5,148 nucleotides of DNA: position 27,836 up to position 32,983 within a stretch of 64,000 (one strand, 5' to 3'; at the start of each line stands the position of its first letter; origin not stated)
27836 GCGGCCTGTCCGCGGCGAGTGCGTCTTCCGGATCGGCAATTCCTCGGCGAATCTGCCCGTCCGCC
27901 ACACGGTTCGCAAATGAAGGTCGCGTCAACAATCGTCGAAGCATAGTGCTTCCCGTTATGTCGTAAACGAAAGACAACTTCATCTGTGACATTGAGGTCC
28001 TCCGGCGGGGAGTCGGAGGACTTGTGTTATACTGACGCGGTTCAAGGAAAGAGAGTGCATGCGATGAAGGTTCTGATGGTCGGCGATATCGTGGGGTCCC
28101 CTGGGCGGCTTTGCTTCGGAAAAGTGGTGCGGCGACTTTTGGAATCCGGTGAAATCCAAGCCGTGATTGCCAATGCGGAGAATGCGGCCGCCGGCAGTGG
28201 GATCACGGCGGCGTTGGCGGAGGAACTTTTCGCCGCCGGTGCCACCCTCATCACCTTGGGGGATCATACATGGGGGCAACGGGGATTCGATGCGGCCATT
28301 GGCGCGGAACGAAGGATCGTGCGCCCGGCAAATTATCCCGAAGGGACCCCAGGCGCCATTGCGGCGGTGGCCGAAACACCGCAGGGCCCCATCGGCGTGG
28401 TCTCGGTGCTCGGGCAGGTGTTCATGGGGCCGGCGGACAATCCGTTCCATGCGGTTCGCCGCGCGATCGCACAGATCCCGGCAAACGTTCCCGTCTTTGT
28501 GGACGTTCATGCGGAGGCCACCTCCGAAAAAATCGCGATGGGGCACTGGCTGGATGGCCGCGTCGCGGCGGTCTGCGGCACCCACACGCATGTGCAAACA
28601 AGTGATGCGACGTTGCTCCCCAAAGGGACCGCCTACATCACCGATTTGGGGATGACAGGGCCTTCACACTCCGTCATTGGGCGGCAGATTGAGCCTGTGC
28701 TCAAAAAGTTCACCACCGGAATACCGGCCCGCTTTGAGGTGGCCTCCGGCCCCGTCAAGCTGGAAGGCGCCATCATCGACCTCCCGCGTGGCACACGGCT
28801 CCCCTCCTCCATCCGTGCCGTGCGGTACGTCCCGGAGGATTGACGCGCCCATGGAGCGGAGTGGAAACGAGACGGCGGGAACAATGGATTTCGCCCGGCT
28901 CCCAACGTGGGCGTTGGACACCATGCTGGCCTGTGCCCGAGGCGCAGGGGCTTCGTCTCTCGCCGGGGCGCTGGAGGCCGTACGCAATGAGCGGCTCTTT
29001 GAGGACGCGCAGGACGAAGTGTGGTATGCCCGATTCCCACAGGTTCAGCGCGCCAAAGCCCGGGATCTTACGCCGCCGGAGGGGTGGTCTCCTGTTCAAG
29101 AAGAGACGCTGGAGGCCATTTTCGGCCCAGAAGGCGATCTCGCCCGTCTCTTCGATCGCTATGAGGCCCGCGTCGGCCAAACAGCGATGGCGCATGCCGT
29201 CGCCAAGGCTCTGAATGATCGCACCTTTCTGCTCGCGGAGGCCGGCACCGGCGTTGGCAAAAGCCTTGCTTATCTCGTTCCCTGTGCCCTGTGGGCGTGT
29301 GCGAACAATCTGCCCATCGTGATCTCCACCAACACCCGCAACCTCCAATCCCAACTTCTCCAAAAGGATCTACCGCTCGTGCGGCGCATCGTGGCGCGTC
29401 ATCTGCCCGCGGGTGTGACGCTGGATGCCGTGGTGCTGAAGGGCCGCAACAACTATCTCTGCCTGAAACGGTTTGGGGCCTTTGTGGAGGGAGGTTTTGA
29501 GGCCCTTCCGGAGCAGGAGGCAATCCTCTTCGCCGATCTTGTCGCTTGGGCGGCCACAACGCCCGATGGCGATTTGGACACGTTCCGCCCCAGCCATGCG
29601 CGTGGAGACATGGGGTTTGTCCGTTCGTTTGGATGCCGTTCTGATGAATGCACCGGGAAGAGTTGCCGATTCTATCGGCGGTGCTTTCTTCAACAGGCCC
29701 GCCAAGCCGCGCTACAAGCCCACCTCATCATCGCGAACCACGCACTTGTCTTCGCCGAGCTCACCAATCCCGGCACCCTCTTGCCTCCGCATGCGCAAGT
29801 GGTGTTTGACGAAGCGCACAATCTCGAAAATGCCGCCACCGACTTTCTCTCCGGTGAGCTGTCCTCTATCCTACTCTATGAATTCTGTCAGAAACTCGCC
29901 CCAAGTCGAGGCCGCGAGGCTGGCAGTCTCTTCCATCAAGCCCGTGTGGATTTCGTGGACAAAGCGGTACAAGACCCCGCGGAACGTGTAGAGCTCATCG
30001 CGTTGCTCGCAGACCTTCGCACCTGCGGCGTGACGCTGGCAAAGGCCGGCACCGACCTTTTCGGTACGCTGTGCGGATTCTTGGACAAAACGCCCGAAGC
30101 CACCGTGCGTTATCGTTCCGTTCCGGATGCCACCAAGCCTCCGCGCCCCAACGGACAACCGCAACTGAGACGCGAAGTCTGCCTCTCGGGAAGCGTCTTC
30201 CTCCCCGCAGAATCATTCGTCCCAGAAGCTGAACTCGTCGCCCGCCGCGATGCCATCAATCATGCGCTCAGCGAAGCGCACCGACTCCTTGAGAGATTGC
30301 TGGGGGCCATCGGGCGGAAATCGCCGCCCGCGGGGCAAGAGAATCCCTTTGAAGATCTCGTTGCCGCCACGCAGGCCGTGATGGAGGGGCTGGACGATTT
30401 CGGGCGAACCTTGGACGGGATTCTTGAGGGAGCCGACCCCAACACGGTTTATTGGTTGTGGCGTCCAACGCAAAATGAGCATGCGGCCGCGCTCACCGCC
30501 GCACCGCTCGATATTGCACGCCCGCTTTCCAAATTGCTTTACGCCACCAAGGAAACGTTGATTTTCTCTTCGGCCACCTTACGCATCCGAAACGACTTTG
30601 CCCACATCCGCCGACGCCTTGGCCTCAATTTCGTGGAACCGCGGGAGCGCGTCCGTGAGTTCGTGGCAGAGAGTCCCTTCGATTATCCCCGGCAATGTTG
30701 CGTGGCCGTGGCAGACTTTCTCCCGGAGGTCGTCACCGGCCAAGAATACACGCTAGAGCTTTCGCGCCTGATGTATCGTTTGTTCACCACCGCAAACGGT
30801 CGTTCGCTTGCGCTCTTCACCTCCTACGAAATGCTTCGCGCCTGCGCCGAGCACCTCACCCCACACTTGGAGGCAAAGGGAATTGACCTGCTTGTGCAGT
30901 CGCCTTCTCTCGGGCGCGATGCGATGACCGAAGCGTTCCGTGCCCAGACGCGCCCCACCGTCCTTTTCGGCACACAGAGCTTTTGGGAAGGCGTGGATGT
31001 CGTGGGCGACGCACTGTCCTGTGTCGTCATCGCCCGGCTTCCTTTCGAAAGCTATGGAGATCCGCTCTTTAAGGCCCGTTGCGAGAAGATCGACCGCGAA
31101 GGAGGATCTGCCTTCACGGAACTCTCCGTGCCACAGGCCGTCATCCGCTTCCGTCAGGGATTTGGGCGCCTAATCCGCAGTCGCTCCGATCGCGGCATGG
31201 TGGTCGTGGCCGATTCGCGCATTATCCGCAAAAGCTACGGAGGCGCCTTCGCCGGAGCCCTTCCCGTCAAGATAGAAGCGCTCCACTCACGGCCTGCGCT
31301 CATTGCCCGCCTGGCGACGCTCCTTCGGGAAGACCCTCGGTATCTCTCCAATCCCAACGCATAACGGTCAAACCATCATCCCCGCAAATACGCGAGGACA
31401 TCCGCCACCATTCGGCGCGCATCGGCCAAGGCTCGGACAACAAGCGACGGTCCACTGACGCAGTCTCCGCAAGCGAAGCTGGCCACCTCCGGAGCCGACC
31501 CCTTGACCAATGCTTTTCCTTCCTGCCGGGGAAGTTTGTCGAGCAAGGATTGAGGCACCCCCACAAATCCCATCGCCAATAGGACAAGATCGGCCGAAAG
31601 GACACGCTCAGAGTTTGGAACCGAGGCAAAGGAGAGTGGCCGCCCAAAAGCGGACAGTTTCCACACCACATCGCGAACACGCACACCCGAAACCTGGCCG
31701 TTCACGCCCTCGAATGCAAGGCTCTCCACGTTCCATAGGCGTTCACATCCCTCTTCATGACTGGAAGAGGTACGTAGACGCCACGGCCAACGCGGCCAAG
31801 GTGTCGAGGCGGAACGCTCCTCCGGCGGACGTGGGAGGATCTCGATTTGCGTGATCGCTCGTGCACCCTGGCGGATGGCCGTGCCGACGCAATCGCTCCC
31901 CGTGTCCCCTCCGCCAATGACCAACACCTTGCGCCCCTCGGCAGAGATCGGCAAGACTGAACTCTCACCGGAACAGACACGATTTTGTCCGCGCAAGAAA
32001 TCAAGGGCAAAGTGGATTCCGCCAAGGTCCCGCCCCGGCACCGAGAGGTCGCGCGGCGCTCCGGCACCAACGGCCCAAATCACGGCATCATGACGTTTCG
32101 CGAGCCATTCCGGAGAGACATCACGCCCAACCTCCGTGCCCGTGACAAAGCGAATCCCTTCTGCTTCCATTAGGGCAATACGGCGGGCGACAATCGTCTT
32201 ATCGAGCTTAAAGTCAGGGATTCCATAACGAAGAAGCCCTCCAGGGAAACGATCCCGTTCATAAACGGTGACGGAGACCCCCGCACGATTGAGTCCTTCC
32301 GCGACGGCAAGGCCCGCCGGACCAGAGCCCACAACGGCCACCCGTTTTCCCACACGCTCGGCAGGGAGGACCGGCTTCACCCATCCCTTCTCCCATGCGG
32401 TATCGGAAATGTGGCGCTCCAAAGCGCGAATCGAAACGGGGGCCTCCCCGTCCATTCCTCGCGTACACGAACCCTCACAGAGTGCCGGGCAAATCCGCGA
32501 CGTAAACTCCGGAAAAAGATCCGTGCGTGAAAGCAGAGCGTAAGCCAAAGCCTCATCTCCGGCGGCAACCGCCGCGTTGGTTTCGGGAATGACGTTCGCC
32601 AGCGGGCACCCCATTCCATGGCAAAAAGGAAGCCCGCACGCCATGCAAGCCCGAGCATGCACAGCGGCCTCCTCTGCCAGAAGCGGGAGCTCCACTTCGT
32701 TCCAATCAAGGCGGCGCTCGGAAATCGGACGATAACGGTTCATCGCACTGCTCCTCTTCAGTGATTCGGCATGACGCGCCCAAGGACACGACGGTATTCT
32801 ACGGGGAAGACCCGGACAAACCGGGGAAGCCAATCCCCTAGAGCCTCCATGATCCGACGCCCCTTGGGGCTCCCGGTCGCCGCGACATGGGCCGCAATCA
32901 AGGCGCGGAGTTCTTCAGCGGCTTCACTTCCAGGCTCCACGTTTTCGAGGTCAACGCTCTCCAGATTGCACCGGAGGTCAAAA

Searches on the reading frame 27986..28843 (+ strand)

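Call 75: search_protein_families(library=pfam, proteins=[window:27986-28843:+], max_evalue=0.00001)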
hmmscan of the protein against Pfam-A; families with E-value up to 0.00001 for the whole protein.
window:27986-28843:+ (285 aa): 1 family
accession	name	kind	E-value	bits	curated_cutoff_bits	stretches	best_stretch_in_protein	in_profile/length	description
PF13277.11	YmdB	-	5.2e-88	295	27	1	30-276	1-250/253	YmdB-like protein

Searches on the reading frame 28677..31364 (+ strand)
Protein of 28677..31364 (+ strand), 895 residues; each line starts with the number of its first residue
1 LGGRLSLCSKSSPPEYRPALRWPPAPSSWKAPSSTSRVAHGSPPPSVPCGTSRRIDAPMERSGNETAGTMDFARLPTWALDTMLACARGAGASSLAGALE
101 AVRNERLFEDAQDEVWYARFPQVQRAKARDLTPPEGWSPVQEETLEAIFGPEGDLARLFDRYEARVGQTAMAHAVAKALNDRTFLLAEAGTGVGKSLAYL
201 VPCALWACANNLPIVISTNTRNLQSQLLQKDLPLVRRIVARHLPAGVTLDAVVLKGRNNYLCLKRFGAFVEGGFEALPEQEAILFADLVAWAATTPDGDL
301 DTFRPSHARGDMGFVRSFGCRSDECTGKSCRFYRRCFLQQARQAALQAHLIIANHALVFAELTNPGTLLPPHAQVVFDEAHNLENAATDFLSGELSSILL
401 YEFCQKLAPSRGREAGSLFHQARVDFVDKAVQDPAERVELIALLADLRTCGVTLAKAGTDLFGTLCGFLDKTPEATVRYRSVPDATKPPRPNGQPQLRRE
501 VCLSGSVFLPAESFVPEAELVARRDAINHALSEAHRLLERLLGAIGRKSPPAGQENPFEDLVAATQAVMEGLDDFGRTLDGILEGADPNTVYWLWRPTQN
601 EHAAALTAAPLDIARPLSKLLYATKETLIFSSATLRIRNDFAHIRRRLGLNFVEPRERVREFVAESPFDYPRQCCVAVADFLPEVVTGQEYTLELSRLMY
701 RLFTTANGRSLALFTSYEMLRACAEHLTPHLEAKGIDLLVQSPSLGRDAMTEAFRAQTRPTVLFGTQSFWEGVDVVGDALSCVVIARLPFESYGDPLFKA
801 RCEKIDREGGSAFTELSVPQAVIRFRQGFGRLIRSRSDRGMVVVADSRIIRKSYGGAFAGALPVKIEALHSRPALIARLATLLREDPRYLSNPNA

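Call 75: search_protein_families(library=pfam, proteins=[window:28677-31364:+], max_evalue=0.00001)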
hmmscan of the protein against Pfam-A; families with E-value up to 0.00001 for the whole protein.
window:28677-31364:+ (895 aa): 1 family
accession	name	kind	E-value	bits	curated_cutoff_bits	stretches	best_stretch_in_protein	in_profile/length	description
PF13307.12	Helicase_C_2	-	7.6e-44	150.2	25.3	1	701-863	3-168/170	Helicase C-terminal domain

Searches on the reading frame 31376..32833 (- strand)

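Call 9: search_protein_families(library=pfam, proteins=[window:31376-32833:-])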
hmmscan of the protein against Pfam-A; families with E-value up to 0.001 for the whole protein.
window:31376-32833:- (485 aa): 11 families
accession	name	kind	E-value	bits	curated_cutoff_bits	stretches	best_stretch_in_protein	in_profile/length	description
PF14691.11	Fer4_20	-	3.2e-20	72.5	25.8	1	43-150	4-112/113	Dihydroprymidine dehydrogenase domain II, 4Fe-4S cluster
PF07992.20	Pyr_redox_2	-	6.4e-19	68.9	26.1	1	164-336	2-177/291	Pyridine nucleotide-disulphide oxidoreductase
PF00070.33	Pyr_redox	-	4.5e-09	37.1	22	1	164-235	1-63/82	Pyridine nucleotide-disulphide oxidoreductase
PF13450.12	NAD_binding_8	-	1.5e-07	32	21.9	1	167-201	1-35/68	NAD(P)-binding Rossmann-like domain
PF13738.12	Pyr_redox_3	-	5e-06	26.4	30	0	167-196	2-32/305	Pyridine nucleotide-disulphide oxidoreductase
PF01266.30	DAO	-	5.2e-06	26.7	27.9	1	164-198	1-35/353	FAD dependent oxidoreductase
PF13241.12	NAD_binding_7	-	1.8e-05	25.7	22.1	0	162-194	7-39/104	Putative NAD(P)-binding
PF01494.25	FAD_binding_3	-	4.9e-05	23.1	22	1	165-195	4-34/349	FAD binding domain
PF12831.13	FAD_oxidored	-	0.00016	21.6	27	1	165-201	2-38/416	FAD dependent oxidoreductase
PF02826.25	2-Hacid_dh_C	-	0.00043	20.1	25.1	0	140-195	16-69/178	D-isomer specific 2-hydroxyacid dehydrogenase, NAD binding domain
PF03807.23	F420_oxidored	-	0.00093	20.2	21.6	0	164-193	1-32/94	NADP oxidoreductase coenzyme F420-dependent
